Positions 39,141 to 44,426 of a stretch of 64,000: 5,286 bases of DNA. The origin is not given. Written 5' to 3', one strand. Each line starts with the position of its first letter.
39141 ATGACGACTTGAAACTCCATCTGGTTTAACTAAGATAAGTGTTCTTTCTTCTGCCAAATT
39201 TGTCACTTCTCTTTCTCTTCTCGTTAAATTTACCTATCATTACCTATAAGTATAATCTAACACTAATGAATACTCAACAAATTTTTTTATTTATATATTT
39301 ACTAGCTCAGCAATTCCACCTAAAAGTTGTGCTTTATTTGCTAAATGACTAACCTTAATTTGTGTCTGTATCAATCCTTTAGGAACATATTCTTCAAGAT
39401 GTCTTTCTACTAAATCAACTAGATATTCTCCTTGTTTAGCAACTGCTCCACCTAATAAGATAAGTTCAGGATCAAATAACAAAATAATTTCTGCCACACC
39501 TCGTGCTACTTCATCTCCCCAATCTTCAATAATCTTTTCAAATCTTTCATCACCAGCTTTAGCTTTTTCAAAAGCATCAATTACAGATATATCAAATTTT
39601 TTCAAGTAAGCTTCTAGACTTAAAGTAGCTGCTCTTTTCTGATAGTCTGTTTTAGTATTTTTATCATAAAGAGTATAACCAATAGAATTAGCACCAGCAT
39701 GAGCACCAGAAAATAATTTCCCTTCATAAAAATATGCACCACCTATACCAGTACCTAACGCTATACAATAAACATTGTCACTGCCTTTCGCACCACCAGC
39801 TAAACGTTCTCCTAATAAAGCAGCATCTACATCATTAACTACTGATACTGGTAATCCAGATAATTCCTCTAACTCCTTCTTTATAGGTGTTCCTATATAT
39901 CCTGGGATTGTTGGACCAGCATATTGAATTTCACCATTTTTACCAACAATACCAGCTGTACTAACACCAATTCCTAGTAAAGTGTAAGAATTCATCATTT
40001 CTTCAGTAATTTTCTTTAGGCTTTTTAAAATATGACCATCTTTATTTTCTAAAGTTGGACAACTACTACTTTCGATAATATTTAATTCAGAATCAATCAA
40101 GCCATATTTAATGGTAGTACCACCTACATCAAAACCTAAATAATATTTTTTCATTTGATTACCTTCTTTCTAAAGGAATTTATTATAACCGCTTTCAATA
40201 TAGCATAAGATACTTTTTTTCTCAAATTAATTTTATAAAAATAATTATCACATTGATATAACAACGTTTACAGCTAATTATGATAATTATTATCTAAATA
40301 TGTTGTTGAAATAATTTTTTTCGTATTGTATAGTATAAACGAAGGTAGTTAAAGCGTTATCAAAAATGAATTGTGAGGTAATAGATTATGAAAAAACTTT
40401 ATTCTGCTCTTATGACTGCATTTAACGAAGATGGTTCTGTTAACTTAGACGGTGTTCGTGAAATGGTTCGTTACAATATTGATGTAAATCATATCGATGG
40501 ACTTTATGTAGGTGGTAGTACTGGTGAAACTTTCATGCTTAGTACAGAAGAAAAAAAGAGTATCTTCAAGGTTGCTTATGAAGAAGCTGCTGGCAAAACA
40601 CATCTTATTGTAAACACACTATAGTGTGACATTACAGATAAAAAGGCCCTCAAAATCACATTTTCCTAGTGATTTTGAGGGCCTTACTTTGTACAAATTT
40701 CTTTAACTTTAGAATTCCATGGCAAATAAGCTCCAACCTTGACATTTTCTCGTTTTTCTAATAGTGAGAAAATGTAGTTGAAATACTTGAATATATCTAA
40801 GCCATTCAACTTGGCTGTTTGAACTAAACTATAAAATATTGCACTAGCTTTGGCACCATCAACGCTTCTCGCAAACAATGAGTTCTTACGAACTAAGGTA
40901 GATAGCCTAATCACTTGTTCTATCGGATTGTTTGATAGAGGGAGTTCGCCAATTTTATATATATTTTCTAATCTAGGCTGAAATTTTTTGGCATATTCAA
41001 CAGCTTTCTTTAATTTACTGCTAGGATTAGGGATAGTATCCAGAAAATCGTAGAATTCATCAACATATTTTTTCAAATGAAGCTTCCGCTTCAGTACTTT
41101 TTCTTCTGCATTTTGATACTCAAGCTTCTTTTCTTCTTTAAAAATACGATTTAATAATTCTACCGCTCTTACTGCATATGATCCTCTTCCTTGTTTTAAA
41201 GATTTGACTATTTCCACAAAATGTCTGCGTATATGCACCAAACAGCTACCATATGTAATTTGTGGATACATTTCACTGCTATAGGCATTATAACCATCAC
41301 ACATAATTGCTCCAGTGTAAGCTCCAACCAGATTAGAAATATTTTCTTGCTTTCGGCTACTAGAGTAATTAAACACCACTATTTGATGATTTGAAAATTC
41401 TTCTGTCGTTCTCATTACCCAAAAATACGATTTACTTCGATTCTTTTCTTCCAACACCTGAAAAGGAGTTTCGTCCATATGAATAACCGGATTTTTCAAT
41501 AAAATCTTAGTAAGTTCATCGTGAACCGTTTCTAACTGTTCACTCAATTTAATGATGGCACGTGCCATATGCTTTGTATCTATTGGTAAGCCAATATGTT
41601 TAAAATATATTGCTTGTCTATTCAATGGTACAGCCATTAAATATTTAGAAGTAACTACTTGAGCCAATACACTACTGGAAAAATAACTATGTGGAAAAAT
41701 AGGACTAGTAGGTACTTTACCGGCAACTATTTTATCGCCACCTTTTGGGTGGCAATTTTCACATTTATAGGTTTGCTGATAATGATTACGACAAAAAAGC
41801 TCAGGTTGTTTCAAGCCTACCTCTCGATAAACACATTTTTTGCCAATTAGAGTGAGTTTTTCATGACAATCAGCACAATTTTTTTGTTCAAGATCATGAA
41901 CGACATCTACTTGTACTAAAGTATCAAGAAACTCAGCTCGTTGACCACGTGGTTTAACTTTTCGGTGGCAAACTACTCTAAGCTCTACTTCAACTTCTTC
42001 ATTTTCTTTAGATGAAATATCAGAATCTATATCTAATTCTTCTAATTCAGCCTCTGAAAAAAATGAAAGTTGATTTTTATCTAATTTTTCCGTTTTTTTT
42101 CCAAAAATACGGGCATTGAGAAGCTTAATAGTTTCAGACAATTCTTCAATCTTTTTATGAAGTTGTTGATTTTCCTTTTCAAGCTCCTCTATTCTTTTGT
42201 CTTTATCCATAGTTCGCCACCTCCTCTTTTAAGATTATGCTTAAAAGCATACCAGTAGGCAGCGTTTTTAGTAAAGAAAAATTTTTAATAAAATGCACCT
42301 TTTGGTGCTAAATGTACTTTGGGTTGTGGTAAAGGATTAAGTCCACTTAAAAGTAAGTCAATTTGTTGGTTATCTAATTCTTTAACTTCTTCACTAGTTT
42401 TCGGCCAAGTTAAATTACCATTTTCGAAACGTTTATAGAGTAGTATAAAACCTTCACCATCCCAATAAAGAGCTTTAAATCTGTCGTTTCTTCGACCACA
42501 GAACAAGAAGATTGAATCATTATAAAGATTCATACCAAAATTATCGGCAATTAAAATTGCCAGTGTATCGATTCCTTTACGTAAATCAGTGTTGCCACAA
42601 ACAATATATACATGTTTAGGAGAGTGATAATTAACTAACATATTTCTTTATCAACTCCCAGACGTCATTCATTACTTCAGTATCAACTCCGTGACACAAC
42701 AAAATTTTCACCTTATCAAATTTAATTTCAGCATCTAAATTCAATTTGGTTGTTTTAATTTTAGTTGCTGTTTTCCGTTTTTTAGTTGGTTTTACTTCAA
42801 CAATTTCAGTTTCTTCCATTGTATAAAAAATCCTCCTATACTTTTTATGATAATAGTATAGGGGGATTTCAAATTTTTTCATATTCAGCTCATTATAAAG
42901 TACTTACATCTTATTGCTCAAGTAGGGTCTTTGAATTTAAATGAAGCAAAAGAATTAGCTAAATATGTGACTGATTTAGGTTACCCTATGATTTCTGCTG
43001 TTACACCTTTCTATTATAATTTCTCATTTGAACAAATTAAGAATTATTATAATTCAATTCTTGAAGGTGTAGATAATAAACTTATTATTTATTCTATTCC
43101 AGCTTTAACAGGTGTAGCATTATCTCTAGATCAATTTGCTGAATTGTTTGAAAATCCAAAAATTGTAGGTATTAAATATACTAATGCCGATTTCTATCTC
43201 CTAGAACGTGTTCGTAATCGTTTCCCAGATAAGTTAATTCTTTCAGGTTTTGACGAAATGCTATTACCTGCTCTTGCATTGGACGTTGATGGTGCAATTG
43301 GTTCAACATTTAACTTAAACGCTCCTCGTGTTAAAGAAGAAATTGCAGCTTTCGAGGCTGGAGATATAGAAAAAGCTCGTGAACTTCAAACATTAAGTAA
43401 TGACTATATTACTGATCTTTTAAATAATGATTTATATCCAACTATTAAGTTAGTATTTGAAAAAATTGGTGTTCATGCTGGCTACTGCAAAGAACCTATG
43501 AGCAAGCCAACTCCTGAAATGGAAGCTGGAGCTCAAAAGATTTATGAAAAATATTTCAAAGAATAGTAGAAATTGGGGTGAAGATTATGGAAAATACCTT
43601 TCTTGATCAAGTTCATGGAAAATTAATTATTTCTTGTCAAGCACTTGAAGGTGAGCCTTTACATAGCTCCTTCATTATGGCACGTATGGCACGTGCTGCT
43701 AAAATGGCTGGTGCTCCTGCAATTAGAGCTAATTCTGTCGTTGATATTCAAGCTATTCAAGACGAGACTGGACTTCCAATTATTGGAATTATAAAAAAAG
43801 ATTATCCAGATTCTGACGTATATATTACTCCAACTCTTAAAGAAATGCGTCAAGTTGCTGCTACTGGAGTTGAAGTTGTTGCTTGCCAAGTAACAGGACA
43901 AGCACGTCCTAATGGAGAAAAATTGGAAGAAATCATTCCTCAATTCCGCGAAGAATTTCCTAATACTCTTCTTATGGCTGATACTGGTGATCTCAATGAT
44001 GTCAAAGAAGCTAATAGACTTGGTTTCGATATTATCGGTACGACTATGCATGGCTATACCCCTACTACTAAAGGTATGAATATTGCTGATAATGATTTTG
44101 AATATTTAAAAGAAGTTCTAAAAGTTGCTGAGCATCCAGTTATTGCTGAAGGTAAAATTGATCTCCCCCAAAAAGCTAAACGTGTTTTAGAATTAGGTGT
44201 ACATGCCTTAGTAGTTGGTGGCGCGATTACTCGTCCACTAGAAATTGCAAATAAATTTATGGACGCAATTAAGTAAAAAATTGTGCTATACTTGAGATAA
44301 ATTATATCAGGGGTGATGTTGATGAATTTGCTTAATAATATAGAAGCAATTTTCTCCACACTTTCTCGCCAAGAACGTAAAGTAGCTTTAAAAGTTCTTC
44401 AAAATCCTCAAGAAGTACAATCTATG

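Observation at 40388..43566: IS66 insertion with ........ target duplication splits nanA while nanK, nanE, the regulator and the transporter stay intact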

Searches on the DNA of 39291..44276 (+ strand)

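Call 9: search_dna_similar(query=window:39291-44276:+, collection=plasmids, mode=near, max_rows=60)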
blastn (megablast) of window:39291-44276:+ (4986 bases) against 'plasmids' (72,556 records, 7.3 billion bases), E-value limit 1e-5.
Records with a match: 31; places in all: 42; records where one place covers at least 80% of the query: 0.
Best place of each record, by identity: >=99% 2; 95-99% 25; 90-95% 4.
By first word of the organism name: Ligilactobacillus 31.
By predicted mobility (MOB-suite, as given by PLSDB): non-mobilizable 17; mobilizable 14.
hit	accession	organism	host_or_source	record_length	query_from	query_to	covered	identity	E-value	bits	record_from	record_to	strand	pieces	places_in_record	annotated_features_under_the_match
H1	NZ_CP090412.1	Ligilactobacillus salivarius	Homo sapiens,culture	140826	1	4986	54%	100.0%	0e+0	4970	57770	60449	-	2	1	N-acetylneuraminate lyase | ROK family protein | N-acetylmannosamine-6-phosphate 2-epimerase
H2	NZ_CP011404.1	Ligilactobacillus salivarius str. Ren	Homo sapiens,human feces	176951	1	4986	54%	99.8%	0e+0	4943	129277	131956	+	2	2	N-acetylneuraminate lyase | ROK family protein | N-acetylmannosamine-6-phosphate 2-epimerase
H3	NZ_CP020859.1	Ligilactobacillus salivarius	piglet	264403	1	4986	54%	98.5%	0e+0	4749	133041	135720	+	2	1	N-acetylneuraminate lyase | ROK family protein | N-acetylmannosamine-6-phosphate 2-epimerase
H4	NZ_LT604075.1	Ligilactobacillus salivarius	-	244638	1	4986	54%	98.5%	0e+0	4749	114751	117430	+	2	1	N-acetylneuraminate lyase | ROK family protein | N-acetylmannosamine-6-phosphate 2-epimerase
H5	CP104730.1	Ligilactobacillus salivarius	swine,pure culture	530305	1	4986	54%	98.5%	0e+0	4743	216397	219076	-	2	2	N-acetylneuraminate lyase | ROK family protein | N-acetylmannosamine-6-phosphate 2-epimerase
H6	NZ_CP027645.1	Ligilactobacillus salivarius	hen,single cell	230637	1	4986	54%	98.5%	0e+0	4743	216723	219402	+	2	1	N-acetylneuraminate lyase | ROK family protein | N-acetylmannosamine-6-phosphate 2-epimerase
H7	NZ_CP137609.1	Ligilactobacillus salivarius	cell culture,the intestine of a broiler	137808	1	4986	54%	98.5%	0e+0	4743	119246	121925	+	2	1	N-acetylneuraminate lyase | ROK family protein | N-acetylmannosamine-6-phosphate 2-epimerase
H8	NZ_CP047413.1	Ligilactobacillus salivarius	Equus caballus,Isolated and purified ...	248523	1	4986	54%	98.5%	0e+0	4744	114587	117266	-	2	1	N-acetylneuraminate lyase | ROK family protein | N-acetylmannosamine-6-phosphate 2-epimerase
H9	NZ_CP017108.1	Ligilactobacillus salivarius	Gallus gallus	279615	1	4986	54%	98.4%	0e+0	4738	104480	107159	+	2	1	N-acetylneuraminate lyase | ROK family protein | N-acetylmannosamine-6-phosphate 2-epimerase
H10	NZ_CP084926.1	Ligilactobacillus salivarius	Homo sapiens,mixed culture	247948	1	4986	54%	98.4%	0e+0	4738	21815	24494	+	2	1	N-acetylneuraminate lyase | ROK family protein | N-acetylmannosamine-6-phosphate 2-epimerase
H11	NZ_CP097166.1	Ligilactobacillus salivarius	Homo sapiens,single cell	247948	1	4986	54%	98.4%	0e+0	4738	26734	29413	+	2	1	N-acetylneuraminate lyase | ROK family protein | N-acetylmannosamine-6-phosphate 2-epimerase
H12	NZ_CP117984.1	Ligilactobacillus salivarius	cell culture,raw chicken meat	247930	1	4986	54%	98.4%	0e+0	4738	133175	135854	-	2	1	N-acetylneuraminate lyase | ROK family protein | N-acetylmannosamine-6-phosphate 2-epimerase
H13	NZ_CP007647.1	Ligilactobacillus salivarius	swine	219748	1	4986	54%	98.4%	0e+0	4732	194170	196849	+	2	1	N-acetylneuraminate lyase | ROK family protein | N-acetylmannosamine-6-phosphate 2-epimerase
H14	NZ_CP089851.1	Ligilactobacillus salivarius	Pig,faecal sample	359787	1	4986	54%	98.4%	0e+0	4732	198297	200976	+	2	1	N-acetylneuraminate lyase | ROK family protein | N-acetylmannosamine-6-phosphate 2-epimerase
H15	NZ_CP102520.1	Ligilactobacillus salivarius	Homo sapiens,Cell culture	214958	1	4986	54%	98.4%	0e+0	4727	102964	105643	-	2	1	N-acetylneuraminate lyase | ROK family protein | N-acetylmannosamine-6-phosphate 2-epimerase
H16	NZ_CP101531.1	Ligilactobacillus salivarius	Xinyang black-feather laying hens,mixed ...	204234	1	4986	54%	98.3%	0e+0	4710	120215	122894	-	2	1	N-acetylneuraminate lyase | ROK family protein | N-acetylmannosamine-6-phosphate 2-epimerase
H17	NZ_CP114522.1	Ligilactobacillus salivarius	Meles meles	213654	1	4986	54%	98.1%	0e+0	4695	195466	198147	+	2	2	N-acetylneuraminate lyase | ROK family protein | N-acetylmannosamine-6-phosphate 2-epimerase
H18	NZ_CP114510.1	Ligilactobacillus salivarius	Meles meles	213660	1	4986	54%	98.1%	0e+0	4695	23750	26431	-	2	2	N-acetylneuraminate lyase | ROK family protein | N-acetylmannosamine-6-phosphate 2-epimerase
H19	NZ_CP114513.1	Ligilactobacillus salivarius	Meles meles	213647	1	4986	54%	98.1%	0e+0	4695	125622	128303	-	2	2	N-acetylneuraminate lyase | ROK family protein | N-acetylmannosamine-6-phosphate 2-epimerase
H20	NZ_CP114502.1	Ligilactobacillus salivarius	Meles meles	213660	1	4986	54%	98.1%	0e+0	4695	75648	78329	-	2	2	N-acetylneuraminate lyase | ROK family protein | N-acetylmannosamine-6-phosphate 2-epimerase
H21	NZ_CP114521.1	Ligilactobacillus salivarius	Meles meles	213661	1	4986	54%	98.1%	0e+0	4695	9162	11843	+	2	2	N-acetylneuraminate lyase | ROK family protein | N-acetylmannosamine-6-phosphate 2-epimerase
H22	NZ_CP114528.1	Ligilactobacillus salivarius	Meles meles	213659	1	4986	54%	98.1%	0e+0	4695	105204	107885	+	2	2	N-acetylneuraminate lyase | ROK family protein | N-acetylmannosamine-6-phosphate 2-epimerase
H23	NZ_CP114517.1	Ligilactobacillus salivarius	Meles meles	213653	1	4986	54%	98.1%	0e+0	4695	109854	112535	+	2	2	N-acetylneuraminate lyase | ROK family protein | N-acetylmannosamine-6-phosphate 2-epimerase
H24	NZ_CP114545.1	Ligilactobacillus salivarius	Meles meles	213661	1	4986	54%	98.1%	0e+0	4695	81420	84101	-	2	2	N-acetylneuraminate lyase | ROK family protein | N-acetylmannosamine-6-phosphate 2-epimerase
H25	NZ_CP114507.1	Ligilactobacillus salivarius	Meles meles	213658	1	4986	54%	98.1%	0e+0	4695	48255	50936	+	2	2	N-acetylneuraminate lyase | ROK family protein | N-acetylmannosamine-6-phosphate 2-epimerase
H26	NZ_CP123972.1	Ligilactobacillus salivarius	pure culture,pig intestine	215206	1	4986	54%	97.9%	0e+0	4655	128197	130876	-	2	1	N-acetylneuraminate lyase | ROK family protein | N-acetylmannosamine-6-phosphate 2-epimerase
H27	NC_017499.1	Ligilactobacillus salivarius CECT 5713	-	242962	1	4986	54%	97.4%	0e+0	4599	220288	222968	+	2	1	ROK family protein | N-acetylmannosamine-6-phosphate 2-epimerase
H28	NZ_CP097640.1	Ligilactobacillus salivarius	Sinocyclocheilus grahami,Pure ...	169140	1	4986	54%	94.4%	0e+0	4135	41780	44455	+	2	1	N-acetylneuraminate lyase | ROK family protein | N-acetylmannosamine-6-phosphate 2-epimerase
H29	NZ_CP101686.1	Ligilactobacillus salivarius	Yunnan Silkie Chicken,Pure culture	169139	1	4986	54%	94.4%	0e+0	4135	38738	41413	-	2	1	N-acetylneuraminate lyase | ROK family protein | N-acetylmannosamine-6-phosphate 2-epimerase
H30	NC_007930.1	Ligilactobacillus salivarius UCC118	-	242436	1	4986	54%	90.6%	0e+0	3558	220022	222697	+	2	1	N-acetylneuraminate lyase | ROK family protein | N-acetylmannosamine-6-phosphate 2-epimerase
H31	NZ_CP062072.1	Ligilactobacillus salivarius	swine,cell culture,feces,feces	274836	1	4986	40%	91.4%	0e+0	2701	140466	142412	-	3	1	N-acetylneuraminate lyase | N-acetylmannosamine-6-phosphate 2-epimerase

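Call 10: get_annotated_region(hit=H1, flank=8000)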
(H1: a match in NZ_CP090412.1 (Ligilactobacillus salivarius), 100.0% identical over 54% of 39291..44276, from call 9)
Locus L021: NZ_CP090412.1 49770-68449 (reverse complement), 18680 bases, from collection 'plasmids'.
description: Ligilactobacillus salivarius strain 2102-15 plasmid pLS2102-15_1, complete sequence
organism: Ligilactobacillus salivarius (NCBI taxid 1624)
taxonomy: Bacteria; Bacillota; Bacilli; Lactobacillales; Lactobacillaceae; Ligilactobacillus; Ligilactobacillus salivarius
host: -; source: Homo sapiens,culture; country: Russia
typing (MOB-suite, as given by PLSDB): non-mobilizable; replicon rep_cluster_1685
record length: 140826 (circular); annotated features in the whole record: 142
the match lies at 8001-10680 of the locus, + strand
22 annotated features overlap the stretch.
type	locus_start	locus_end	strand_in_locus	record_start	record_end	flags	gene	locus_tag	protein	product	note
CDS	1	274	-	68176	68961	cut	-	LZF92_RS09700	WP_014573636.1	carbon-nitrogen family hydrolase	-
CDS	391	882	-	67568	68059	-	-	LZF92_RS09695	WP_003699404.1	DUF1440 domain-containing protein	-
CDS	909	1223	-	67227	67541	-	-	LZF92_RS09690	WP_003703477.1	metal-sulfur cluster assembly factor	-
CDS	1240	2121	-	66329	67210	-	sdaAA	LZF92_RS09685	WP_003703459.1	L-serine ammonia-lyase, iron-sulfur-dependent, subunit alpha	GO:0006094 - gluconeogenesis [Evidence IEA]; GO:0006565 - L-serine catabolic process [Evidence IEA]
CDS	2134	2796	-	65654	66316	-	-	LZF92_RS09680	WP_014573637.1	serine dehydratase beta chain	GO:0006094 - gluconeogenesis [Evidence IEA]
CDS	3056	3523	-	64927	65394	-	tnpA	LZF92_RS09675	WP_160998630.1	IS200/IS605 family transposase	-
CDS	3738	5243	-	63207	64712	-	-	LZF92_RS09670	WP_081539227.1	sodium:solute symporter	-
CDS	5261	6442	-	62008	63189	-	-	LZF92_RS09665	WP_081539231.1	cation:proton antiporter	GO:0006812 - monoatomic cation transport [Evidence IEA]; GO:1902600 - proton transmembrane transport [Evidence IEA]; ...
CDS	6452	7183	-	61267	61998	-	-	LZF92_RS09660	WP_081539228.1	TIM barrel protein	-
CDS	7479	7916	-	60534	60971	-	ndk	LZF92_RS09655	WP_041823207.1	nucleoside-diphosphate kinase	-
CDS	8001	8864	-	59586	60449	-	-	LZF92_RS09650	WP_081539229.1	ROK family protein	-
CDS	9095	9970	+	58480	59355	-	-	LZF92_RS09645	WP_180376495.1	N-acetylneuraminate lyase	GO:0005975 - carbohydrate metabolic process [Evidence IEA]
CDS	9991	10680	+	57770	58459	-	-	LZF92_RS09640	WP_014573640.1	N-acetylmannosamine-6-phosphate 2-epimerase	-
CDS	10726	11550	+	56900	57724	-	-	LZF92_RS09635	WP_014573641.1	MurR/RpiR family transcriptional regulator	GO:0006355 - regulation of DNA-templated transcription [Evidence IEA]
CDS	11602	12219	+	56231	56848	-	-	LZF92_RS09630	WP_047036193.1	NAD-dependent epimerase/dehydratase family protein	-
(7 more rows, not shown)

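Call 26: search_dna_similar(query=window:40610-42907:+, collection=plasmids, mode=near, max_rows=30)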
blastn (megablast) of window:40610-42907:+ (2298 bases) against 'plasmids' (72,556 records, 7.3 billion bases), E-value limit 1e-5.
Records with a match: 10; places in all: 10; records where one place covers at least 80% of the query: 10.
Best place of each record, by identity: >=99% 10.
By first word of the organism name: Ligilactobacillus 10.
By predicted mobility (MOB-suite, as given by PLSDB): non-mobilizable 10.
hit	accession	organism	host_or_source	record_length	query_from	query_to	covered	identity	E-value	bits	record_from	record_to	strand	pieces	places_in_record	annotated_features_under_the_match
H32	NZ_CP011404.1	Ligilactobacillus salivarius str. Ren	Homo sapiens,human feces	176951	1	2298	100%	100.0%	0e+0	4244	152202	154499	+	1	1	IS66 family transposase | tnpB: IS66 family insertion sequence element accessory protein TnpB | hypothetical protein (x2)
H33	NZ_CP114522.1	Ligilactobacillus salivarius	Meles meles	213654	1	2298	100%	99.3%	0e+0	4159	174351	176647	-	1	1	tnpB: IS66 family insertion sequence element accessory protein TnpB | hypothetical protein (x2)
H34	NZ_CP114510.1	Ligilactobacillus salivarius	Meles meles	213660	1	2298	100%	99.3%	0e+0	4154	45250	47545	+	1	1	IS66 family transposase | tnpB: IS66 family insertion sequence element accessory protein TnpB | transposase domain-containing protein | hypothetical protein (x3)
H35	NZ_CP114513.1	Ligilactobacillus salivarius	Meles meles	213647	1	2298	100%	99.3%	0e+0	4154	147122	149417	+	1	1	IS66 family transposase | tnpB: IS66 family insertion sequence element accessory protein TnpB | transposase | hypothetical protein (x3)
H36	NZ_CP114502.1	Ligilactobacillus salivarius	Meles meles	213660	1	2298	100%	99.3%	0e+0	4154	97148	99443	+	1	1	IS66 family transposase | transposase | tnpB: IS66 family insertion sequence element accessory protein TnpB | transposase domain-containing protein | hypothetical protein (x2)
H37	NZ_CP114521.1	Ligilactobacillus salivarius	Meles meles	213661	1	2298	100%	99.3%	0e+0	4146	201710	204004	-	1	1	IS66 family transposase | tnpB: IS66 family insertion sequence element accessory protein TnpB | hypothetical protein (x3)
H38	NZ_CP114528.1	Ligilactobacillus salivarius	Meles meles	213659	1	2298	100%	99.3%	0e+0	4146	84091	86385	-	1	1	IS66 family transposase | tnpB: IS66 family insertion sequence element accessory protein TnpB | transposase | hypothetical protein (x2)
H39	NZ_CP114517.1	Ligilactobacillus salivarius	Meles meles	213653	1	2298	100%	99.2%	0e+0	4141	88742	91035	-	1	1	IS66 family transposase | tnpB: IS66 family insertion sequence element accessory protein TnpB | hypothetical protein (x3)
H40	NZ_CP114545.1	Ligilactobacillus salivarius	Meles meles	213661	1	2298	100%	99.2%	0e+0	4135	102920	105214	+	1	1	IS66 family transposase | tnpB: IS66 family insertion sequence element accessory protein TnpB | hypothetical protein (x3)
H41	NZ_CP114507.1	Ligilactobacillus salivarius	Meles meles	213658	1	2298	100%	99.1%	0e+0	4120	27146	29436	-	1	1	IS66 family transposase | hypothetical protein (x3) | tnpB: IS66 family insertion sequence element accessory protein TnpB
